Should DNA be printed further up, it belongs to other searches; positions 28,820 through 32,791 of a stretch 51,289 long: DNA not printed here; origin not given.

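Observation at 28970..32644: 1224-aa single-chain fusion of GltD/NfnB/SudA-like and PyrK/NfnA/SudB-like modules behind an unassigned N-terminal domain of about 300 aa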

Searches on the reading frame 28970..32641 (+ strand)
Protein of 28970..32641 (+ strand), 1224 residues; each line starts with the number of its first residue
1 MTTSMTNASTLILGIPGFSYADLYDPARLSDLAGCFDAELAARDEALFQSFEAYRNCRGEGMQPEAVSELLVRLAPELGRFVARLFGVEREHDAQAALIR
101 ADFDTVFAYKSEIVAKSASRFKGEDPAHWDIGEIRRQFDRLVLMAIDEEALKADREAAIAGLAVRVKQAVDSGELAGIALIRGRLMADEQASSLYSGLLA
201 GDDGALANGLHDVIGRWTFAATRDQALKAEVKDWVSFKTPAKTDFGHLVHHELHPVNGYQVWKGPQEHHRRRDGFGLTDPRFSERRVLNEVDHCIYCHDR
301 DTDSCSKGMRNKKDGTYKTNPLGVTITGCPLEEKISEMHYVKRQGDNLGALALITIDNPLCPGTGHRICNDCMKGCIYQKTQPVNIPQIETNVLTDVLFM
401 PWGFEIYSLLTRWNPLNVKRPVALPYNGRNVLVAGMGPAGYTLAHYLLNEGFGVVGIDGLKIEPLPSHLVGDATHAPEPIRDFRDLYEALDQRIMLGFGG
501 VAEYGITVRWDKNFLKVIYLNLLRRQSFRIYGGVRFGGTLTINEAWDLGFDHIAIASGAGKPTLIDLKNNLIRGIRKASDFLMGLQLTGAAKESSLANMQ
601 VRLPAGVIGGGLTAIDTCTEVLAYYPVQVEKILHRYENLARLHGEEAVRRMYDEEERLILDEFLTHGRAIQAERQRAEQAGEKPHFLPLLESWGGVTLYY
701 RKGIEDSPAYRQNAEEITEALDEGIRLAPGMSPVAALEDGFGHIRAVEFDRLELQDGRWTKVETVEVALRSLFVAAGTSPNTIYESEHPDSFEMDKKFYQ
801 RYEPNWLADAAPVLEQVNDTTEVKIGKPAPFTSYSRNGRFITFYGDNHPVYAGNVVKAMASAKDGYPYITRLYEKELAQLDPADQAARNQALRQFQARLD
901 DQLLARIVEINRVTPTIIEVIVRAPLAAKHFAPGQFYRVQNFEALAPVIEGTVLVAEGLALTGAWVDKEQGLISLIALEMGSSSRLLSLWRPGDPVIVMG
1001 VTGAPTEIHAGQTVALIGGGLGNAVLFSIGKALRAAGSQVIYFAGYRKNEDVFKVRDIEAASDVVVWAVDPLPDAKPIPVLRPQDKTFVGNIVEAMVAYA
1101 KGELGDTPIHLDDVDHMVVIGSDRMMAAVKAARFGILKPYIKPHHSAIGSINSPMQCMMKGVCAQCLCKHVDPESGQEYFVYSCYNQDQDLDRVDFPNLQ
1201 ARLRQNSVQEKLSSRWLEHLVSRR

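Call 4: search_protein_families(library=pfam, proteins=[window:28970-32641:+], max_evalue=0.1)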
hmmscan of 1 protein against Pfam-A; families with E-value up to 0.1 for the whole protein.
window:28970-32641:+ (1224 aa): 3 families
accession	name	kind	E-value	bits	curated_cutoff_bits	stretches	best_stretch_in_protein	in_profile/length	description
PF07992.20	Pyr_redox_2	-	1.4e-07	31.7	26.1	1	430-649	2-187/291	Pyridine nucleotide-disulphide oxidoreductase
PF14691.11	Fer4_20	-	0.00012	22.3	25.8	1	326-393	33-104/113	Dihydroprymidine dehydrogenase domain II, 4Fe-4S cluster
PF13422.11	DUF4110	-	0.0066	16.9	27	0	786-816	7-37/95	Domain of unknown function (DUF4110)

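Call 5: search_protein_families(library=ncbifam, proteins=[window:28970-32641:+], max_evalue=0.1)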
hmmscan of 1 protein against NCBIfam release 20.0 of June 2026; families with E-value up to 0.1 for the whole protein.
window:28970-32641:+ (1224 aa): 21 families
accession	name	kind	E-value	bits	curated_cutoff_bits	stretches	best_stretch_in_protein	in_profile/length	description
NF005128.0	PRK06567.1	equivalog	1.1e-187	626.1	1072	4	272-762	208-693/1031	putative bifunctional glutamate synthase subunit beta/2-polyprenylphenol hydroxylase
NF009414.0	PRK12778.1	equivalog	2.1e-39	135.4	1103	4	906-1068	3-155/752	bifunctional dihydroorotate dehydrogenase B NAD binding subunit/NADPH-dependent glutamate synthase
NF009415.0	PRK12779.1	equivalog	3.3e-28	98.1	1519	3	694-1214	471-938/944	putative bifunctional glutamate synthase subunit beta/2-polyprenylphenol hydroxylase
TIGR01316.1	gltA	equivalog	3.7e-23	82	471.75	3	498-622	168-292/449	NADPH-dependent glutamate synthase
NF004862.0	PRK06222.1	subfamily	2.7e-19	69.7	220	1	906-1082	3-155/281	sulfide/dihydroorotate dehydrogenase-like FAD/NAD-binding protein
NF009413.0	PRK12775.1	equivalog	6.6e-17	60.6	1895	2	956-1211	42-265/1006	putative trifunctional 2-polyprenylphenol hydroxylase/glutamate synthase subunit beta/ferritin domain-containing protein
NF000799.0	PRK00054.1-4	equivalog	2.9e-15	56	314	1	907-1070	9-167/258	dihydroorotate dehydrogenase electron transfer subunit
NF009410.0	PRK12771.1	subfamily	6.2e-12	44.9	516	2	302-454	28-164/566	NAD(P)-binding protein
NF009409.0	PRK12770.1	subfamily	7.5e-10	38.4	343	2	550-635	120-206/360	putative glutamate synthase subunit beta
NF009454.0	PRK12814.1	equivalog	8.3e-09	34.3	916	1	696-748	350-400/657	putative NADPH-dependent glutamate synthase small subunit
TIGR03315.1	Se_ygfK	equivalog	6.3e-08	30.5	835.3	1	326-455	448-564/1012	putative selenate reductase subunit YgfK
NF000796.0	PRK00054.1-1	equivalog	4e-07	29.5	224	1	979-1066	59-145/254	dihydroorotate dehydrogenase electron transfer subunit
NF000797.0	PRK00054.1-2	equivalog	1.8e-06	27.4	270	1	906-1068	18-173/267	dihydroorotate dehydrogenase electron transfer subunit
NF000798.0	PRK00054.1-3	equivalog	1.2e-05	25.1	219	1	911-1065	14-151/244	dihydroorotate dehydrogenase electron transfer subunit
TIGR01317.1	GOGAT_sm_gam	subfamily_domain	7e-05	21.9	447.7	0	321-454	50-169/485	glutamate synthase small subunit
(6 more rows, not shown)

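Call 6: search_solved_structures(query=window:28970-32641:+, max_evalue=0.01)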
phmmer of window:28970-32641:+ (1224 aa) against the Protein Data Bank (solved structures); distinct sequences matched with E-value up to 0.01: 8.
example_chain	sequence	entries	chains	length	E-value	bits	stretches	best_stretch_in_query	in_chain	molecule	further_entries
5jca_S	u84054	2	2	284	6.8e-16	60.1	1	904-1067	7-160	NADH-dependent Ferredoxin:NADP Oxidoreductase (NfnI) subunit beta | NADH-dependent Ferredoxin:NADP Oxidoreductase subunit beta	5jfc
4ylf_A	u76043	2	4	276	2.7e-13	51.5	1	906-1074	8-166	Dihydroorotate dehydrogenase B (NAD(+)), electron transfer subunit homolog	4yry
5vj7_A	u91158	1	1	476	4.9e-12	47.3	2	694-785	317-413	Oxidoreductase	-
5jca_L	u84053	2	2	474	5e-12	47.3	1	487-622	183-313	NADH-dependent Ferredoxin:NADP Oxidoreductase (NfnI) subunit alpha | NADH-dependent Ferredoxin:NADP Oxidoreductase subunit alpha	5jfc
4ylf_B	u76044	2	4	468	1.9e-06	28.9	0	499-622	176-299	Dihydropyrimidine dehydrogenase subunit A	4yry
1ep3_B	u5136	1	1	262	0.0025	18.5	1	905-1050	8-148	DIHYDROOROTATE DEHYDROGENASE B (PYRK SUBUNIT)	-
1ep1_B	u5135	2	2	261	0.0026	18.5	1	906-1050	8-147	DIHYDROOROTATE DEHYDROGENASE B (PYRK SUBUNIT)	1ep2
9bov_A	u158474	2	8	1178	0.0047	17.6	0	696-756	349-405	Molybdopterin oxidoreductase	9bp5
